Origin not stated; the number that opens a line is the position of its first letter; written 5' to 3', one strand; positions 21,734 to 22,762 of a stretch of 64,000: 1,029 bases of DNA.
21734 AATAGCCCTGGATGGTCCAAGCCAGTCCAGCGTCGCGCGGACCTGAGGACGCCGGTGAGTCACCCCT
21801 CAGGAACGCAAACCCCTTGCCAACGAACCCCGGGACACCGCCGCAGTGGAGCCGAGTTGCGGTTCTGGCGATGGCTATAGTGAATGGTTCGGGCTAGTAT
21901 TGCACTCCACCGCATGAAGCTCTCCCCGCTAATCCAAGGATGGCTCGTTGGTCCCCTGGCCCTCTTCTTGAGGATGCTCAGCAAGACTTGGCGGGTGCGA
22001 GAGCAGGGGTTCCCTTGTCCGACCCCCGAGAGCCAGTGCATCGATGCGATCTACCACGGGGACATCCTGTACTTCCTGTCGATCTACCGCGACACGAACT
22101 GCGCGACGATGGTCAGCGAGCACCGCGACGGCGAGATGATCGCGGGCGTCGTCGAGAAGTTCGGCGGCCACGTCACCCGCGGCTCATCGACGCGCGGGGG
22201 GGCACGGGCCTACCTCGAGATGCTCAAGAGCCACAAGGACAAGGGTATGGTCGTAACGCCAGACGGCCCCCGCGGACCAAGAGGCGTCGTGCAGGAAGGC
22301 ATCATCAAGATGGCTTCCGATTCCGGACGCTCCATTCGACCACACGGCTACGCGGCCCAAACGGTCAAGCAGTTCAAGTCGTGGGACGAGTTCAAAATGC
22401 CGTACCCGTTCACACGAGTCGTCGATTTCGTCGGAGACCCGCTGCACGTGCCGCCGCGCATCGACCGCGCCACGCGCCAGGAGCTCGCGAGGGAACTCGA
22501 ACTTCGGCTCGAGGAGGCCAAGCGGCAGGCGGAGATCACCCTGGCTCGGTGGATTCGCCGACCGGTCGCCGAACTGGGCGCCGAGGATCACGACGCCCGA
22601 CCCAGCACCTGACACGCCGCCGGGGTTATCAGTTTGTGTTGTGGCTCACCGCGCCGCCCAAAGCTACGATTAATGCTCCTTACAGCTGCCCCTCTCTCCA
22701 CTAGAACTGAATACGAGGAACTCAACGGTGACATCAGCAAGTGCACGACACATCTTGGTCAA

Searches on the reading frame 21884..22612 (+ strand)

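Call 29: search_protein_families(library=pfam, proteins=[window:21884-22612:+], max_evalue=0.0001)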
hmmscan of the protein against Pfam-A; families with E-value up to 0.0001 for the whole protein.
window:21884-22612:+ (242 aa): 1 family
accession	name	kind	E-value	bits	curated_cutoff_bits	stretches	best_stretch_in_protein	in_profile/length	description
PF04028.18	DUF374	-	2.4e-24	85.1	26.8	1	68-133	3-69/69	Domain of unknown function (DUF374)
